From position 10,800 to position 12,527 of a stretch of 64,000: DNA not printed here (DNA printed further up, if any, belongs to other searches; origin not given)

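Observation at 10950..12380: F-box domain fused to a cyclophilin-type PPIase domain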

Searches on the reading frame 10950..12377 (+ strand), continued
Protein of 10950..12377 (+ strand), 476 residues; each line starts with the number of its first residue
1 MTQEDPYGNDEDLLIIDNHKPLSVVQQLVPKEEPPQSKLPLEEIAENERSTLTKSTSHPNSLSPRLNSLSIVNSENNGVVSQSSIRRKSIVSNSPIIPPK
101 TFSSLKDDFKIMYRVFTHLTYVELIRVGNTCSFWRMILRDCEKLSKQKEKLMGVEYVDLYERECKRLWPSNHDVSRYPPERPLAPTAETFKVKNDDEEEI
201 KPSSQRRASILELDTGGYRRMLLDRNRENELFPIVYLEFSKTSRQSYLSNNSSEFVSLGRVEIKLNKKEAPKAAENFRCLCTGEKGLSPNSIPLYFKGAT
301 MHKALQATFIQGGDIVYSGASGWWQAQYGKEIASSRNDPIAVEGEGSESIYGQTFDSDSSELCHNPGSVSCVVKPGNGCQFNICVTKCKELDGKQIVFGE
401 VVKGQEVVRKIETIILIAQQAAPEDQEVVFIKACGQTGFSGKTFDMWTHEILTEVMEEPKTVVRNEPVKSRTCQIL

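Call 9: search_protein_families(library=pfam, proteins=[P0001, P0002, P0003, P0004, P0005, P0006, P0007, P0008, P0009, P0010], max_evalue=1)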
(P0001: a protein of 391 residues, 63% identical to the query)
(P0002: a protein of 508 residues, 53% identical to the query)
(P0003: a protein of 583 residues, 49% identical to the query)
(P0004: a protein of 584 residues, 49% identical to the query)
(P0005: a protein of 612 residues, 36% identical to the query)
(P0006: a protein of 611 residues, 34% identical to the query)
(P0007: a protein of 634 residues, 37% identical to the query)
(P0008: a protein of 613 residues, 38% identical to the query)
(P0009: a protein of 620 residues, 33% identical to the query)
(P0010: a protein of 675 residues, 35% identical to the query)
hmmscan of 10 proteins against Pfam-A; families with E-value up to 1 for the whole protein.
P0001 (391 aa): 4 families
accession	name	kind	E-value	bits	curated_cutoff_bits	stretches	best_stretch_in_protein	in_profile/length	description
PF00160.26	Pro_isomerase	-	1e-30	107.5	21.7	1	157-317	6-139/159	Cyclophilin type peptidyl-prolyl cis-trans isomerase/CLD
PF12937.12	F-box-like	-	0.0044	17.2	24.3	1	12-42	8-38/47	F-box-like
PF00646.38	F-box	-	0.073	13.5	20.5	1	12-45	8-41/43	F-box domain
PF22195.2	TSP1_CFP_C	-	0.16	12.9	27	0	30-49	50-69/90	CFP-like, C-terminal thrombospondin type 1 domain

P0002 (508 aa): 3 families
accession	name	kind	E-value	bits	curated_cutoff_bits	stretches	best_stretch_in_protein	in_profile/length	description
PF00160.26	Pro_isomerase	-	1.4e-34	120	21.7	1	285-467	5-157/159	Cyclophilin type peptidyl-prolyl cis-trans isomerase/CLD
PF12937.12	F-box-like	-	0.00011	22.3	24.3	1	149-176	13-40/47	F-box-like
PF00646.38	F-box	-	0.0024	18.2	20.5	1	149-175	13-39/43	F-box domain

P0003 (583 aa): 3 families
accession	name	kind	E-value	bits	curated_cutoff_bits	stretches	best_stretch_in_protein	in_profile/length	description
PF00160.26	Pro_isomerase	-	8.3e-26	91.6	21.7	1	355-519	9-140/159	Cyclophilin type peptidyl-prolyl cis-trans isomerase/CLD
PF12937.12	F-box-like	-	3.7e-06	27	24.3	1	189-220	8-39/47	F-box-like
PF00646.38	F-box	-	0.00045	20.5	20.5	1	189-218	8-37/43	F-box domain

P0004 (584 aa): 3 families
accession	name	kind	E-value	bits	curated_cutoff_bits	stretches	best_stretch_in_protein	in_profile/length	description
PF00160.26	Pro_isomerase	-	1.3e-20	74.7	21.7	1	358-531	9-145/159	Cyclophilin type peptidyl-prolyl cis-trans isomerase/CLD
PF12937.12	F-box-like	-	2e-06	27.9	24.3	1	191-223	8-40/47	F-box-like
PF00646.38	F-box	-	4.8e-05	23.6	20.5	1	191-224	8-41/43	F-box domain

P0005 (612 aa): 11 families
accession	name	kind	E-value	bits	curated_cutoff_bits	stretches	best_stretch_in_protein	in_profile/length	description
PF00160.26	Pro_isomerase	-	9.4e-134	442.4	21.7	3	450-610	3-158/159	Cyclophilin type peptidyl-prolyl cis-trans isomerase/CLD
PF02862.22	DDHD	-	0.037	14.6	28.3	1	186-236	119-167/258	DDHD domain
PF23427.1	EGF_4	-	0.075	13.5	27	0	269-284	21-36/40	EGF-like domain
PF15591.11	Imm31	-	0.081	13.3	25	0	84-110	23-50/73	Immunity protein 31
PF21452.2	Cmr1_like_C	-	0.09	13.4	27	0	234-266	54-86/116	Cmr1-like, C-terminal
PF06459.17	RR_TM4-6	-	0.19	11.9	25.1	1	190-233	111-157/277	Ryanodine Receptor TM 4-6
PF24926.1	ACT_ACR9_C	-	0.22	11.9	27.4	0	443-464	15-36/80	ACT domain-containing protein ACR9, C-terminal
PF11593.13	Med3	-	0.23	11.1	29.3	1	184-219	193-228/398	Mediator complex subunit 3 fungal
PF12569.14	NatA_aux_su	-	0.31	10.4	33.3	1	168-234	388-456/515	N-terminal acetyltransferase A, auxiliary subunit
PF25233.1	DUF7849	-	0.64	10.3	27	1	197-253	113-166/192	Domain of unknown function (DUF7849)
PF10500.14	SR-25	-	0.82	9.6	40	1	416-437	64-85/226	Nuclear RNA-splicing-associated protein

P0006 (611 aa): 5 families
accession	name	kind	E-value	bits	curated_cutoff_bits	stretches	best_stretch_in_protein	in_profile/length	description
PF00160.26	Pro_isomerase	-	2.8e-137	453.9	21.7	3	250-411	2-158/159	Cyclophilin type peptidyl-prolyl cis-trans isomerase/CLD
PF15996.10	PNISR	-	0.0021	18.8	27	1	197-236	18-57/178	Arginine/serine-rich protein PNISR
PF19498.4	DUF6033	-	0.0072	16.6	25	1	153-235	67-151/205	Protein of unknown function (DUF6033)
PF23427.1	EGF_4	-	0.052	14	27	0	276-291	21-36/40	EGF-like domain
PF10897.14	DUF2713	-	0.28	11.3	27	1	127-214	79-160/235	Protein of unknown function (DUF2713)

P0007 (634 aa): 9 families
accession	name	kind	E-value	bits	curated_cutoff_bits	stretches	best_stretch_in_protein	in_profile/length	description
PF00160.26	Pro_isomerase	-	1.6e-134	444.9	21.7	3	471-632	2-158/159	Cyclophilin type peptidyl-prolyl cis-trans isomerase/CLD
PF02862.22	DDHD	-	0.025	15.2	28.3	1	215-262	125-174/258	DDHD domain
PF25233.1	DUF7849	-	0.032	14.5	27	1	224-280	110-166/192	Domain of unknown function (DUF7849)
PF06459.17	RR_TM4-6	-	0.039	14.2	25.1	1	215-261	93-149/277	Ryanodine Receptor TM 4-6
PF21452.2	Cmr1_like_C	-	0.073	13.7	27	0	252-293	45-86/116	Cmr1-like, C-terminal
PF10302.15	Dsc3_N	-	0.31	12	25.4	0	235-276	71-101/102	DSC E3 ubiquitin ligase complex subunit 3, ubiquitin-like domain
PF23427.1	EGF_4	-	0.33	11.5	27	0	296-309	21-34/40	EGF-like domain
PF04088.18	Peroxin-13_N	-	0.36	11.5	22.3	0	210-260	76-123/146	Peroxin 13, N-terminal region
PF15591.11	Imm31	-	0.54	10.6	25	0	104-130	23-50/73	Immunity protein 31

P0008 (613 aa): 9 families
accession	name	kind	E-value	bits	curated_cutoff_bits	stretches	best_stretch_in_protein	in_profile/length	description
PF00160.26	Pro_isomerase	-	5.2e-131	433.5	21.7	3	243-405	1-158/159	Cyclophilin type peptidyl-prolyl cis-trans isomerase/CLD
PF16294.10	RSB_motif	-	0.0066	17.1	27.1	1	191-244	23-81/102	RNSP1-SAP18 binding (RSB) motif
PF15591.11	Imm31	-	0.042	14.2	25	0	80-108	23-52/73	Immunity protein 31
PF21452.2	Cmr1_like_C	-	0.044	14.3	27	0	232-267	51-86/116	Cmr1-like, C-terminal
PF04636.18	PA26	-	0.11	11.9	29.4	1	181-235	219-273/445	PA26 p53-induced protein (sestrin)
PF14812.11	PBP1_TM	-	0.13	13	27.8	1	190-234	17-64/85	Transmembrane domain of transglycosylase PBP1 at N-terminal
PF23427.1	EGF_4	-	0.19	12.2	27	0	476-489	21-34/40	EGF-like domain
PF14851.11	FAM176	-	0.25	11.6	31.5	1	193-236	51-96/152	FAM176 family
PF08895.16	DUF1840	-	0.55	11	25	0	173-223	31-79/108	Domain of unknown function (DUF1840)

P0009 (620 aa): 3 families
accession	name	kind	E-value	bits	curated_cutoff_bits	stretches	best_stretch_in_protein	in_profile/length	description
PF00160.26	Pro_isomerase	-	2.6e-136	450.7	21.7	3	245-406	2-158/159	Cyclophilin type peptidyl-prolyl cis-trans isomerase/CLD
PF15591.11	Imm31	-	0.019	15.3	25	1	84-113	22-52/73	Immunity protein 31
PF23427.1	EGF_4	-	0.16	12.5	27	0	271-286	21-36/40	EGF-like domain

P0010 (675 aa): 1 family
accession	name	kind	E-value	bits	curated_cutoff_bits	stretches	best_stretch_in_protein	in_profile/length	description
PF00160.26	Pro_isomerase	-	1.3e-138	458.2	21.7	3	318-475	1-158/159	Cyclophilin type peptidyl-prolyl cis-trans isomerase/CLD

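Call 11: find_encoding_contigs(protein=window:10950-12377:+, flank=10000, max_places=4)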
Protein window:10950-12377:+ (476 aa): no gene with exactly this product is on record in the collection.

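Call 12: find_encoding_contigs(protein=P0004, flank=8000, max_places=2)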
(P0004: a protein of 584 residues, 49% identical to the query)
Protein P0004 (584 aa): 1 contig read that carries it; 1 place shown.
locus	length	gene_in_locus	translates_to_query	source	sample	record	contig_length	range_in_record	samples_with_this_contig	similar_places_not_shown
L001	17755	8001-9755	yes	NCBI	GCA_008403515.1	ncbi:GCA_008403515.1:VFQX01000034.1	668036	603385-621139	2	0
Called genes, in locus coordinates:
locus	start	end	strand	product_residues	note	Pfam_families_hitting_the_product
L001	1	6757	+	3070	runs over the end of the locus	-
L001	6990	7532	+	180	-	-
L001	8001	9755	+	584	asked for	PF12937:F-box-like (weak), PF00160:Pro_isomerase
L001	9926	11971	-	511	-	PF00171:Aldedh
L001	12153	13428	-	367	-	PF08239:SH3_3 (weak), PF05838:Glyco_hydro_108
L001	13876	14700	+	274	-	-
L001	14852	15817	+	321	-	-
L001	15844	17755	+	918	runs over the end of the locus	PF05557:MAD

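Call 13: find_encoding_contigs(protein=P0001, flank=5000, max_places=3)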
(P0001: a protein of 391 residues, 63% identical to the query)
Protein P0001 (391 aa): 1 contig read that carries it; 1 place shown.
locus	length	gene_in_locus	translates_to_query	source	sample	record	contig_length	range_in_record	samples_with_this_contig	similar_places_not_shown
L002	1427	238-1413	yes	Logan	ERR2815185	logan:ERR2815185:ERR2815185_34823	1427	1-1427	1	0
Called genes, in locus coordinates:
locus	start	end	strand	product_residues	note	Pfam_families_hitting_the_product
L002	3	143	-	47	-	?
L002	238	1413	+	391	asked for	PF00160:Pro_isomerase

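Call 14: find_encoding_contigs(protein=P0002, flank=5000, max_places=3)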
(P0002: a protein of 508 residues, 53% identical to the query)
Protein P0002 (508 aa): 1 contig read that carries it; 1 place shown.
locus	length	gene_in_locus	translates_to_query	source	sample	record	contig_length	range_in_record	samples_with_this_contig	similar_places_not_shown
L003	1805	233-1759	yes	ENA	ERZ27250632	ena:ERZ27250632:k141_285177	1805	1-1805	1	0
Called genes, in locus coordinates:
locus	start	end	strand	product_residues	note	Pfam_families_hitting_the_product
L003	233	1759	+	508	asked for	PF00160:Pro_isomerase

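Call 34: predict_structure(alignment_id=A4)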
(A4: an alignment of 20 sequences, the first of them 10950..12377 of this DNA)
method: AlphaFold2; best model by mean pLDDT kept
length: 476 residues; sequences in the alignment: 20
mean_pLDDT: 61.2   pTM: 0.51
mean pLDDT of the five models: 61.2, 60.7, 59.5, 58.3, 57.9
residues with pLDDT >= 90: 95; 70-90: 73; 50-70: 95; < 50: 213
segments of 3 or more residues with pLDDT < 50: 7-10, 12-34, 36-39, 41-58, 60-63, 65-105, 130-133, 144-146, 151-157, 167-201, 203-225, 318-343, 468-476
pLDDT, mean of each block of 10 residues (from residue 1): 46 43 42 45 38 38 37 38 36 38 46 56 52 52 50 48 51 44 40 40 42 40 49 88 86 88 92 90 75 82 92 62 43 44 62 69 92 73 95 91 98 95 90 86 69 67 51 44
secondary structure, 60 per line:
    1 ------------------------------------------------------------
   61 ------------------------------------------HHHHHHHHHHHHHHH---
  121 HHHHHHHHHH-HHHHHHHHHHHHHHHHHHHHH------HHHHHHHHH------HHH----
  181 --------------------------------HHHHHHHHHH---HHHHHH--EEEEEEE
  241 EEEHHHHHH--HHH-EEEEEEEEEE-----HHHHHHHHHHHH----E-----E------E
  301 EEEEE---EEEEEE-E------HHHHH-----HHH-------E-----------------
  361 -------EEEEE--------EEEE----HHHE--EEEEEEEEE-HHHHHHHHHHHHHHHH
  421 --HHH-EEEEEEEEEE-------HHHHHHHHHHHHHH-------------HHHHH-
elements in order: H103-117 H121-130 H132-152 H159-167 H213-222 H226-231 E234-243 H244-249 E256-265 H271-282 E300-305 E309-314 H323-327 E368-372 E381-384 E395-403 H405-420 E427-436 H444-457 H471-475

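Call 42: fold_search(model_id=the predicted structure, library=pdb)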
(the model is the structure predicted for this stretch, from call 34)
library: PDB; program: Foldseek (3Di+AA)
matches with E <= 10: 401; with E <= 0.001: 223
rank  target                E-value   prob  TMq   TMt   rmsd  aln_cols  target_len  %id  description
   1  4jcp                  4.0e-17  1.00  0.31  0.84   4.2       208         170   30  Structure of Cyclophilin B from Brugia malayi (released 2013-03-06)
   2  10af                  5.7e-17  1.00  0.31  0.83   5.1       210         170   30  Crystal Structure of cyclophilin B, from Brugia malayi (K5H/S166A mutant) (released 2026-01-21)
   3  2gw2                  2.0e-16  1.00  0.31  0.82   4.1       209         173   32  Crystal structure of the peptidyl-prolyl isomerase domain of human cyclophilin G (released 2006-06-13)
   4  6lxq                  3.7e-16  1.00  0.32  0.79   3.1       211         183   31  TvCyP2 in apo form 3 (released 2020-09-09)
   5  8b58_A                3.9e-16  1.00  0.31  0.71   3.4       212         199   32  Crystal Structure of Cyclophilin TgCyp23 from Toxoplasma gondii in complex with Cyclosporin A (released 2023-02-01)
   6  8b58_B                4.2e-16  1.00  0.31  0.71   3.3       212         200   32  Crystal Structure of Cyclophilin TgCyp23 from Toxoplasma gondii in complex with Cyclosporin A (released 2023-02-01)
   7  6lxp                  4.7e-16  1.00  0.32  0.80   3.3       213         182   30  TvCyP2 in apo form 2 (released 2020-09-09)
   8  4e1q                  6.0e-16  1.00  0.31  0.82   4.3       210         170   32  Crystal structure of Wheat Cyclophilin A at 1.25 A resolution (released 2013-03-27)
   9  2hqj                  6.7e-16  1.00  0.32  0.81   4.5       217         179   29  Cyclophilin from Leishmania major (released 2006-07-25)
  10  1qng_A                7.6e-16  1.00  0.31  0.84   4.2       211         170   28  Plasmodium falciparum Cyclophilin complexed with Cyclosporin A (released 2000-10-13)
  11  1c5f_I                8.1e-16  1.00  0.31  0.82   4.3       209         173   30  CRYSTAL STRUCTURE OF THE CYCLOPHILIN-LIKE DOMAIN FROM BRUGIA MALAYI COMPLEXED WITH CYCLOSPORIN A (released 1999-12-03)
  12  8j07_S                8.1e-16  1.00  0.33  0.53  10.0       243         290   26  96nm repeat of human respiratory doublet microtubule and associated axonemal complexes (released 2023-07-26)
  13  1a58                  8.5e-16  1.00  0.32  0.81   4.4       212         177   31  CYCLOPHILIN FROM BRUGIA MALAYI (released 1998-05-27)
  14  6lxo                  9.1e-16  1.00  0.31  0.79   3.5       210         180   30  TvCyP2 in apo form 1 (released 2020-09-09)
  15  1qoi                  9.1e-16  1.00  0.31  0.81   3.2       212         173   31  U4/U6 snRNP-specific cyclophilin SnuCyp-20 (released 2000-04-10)
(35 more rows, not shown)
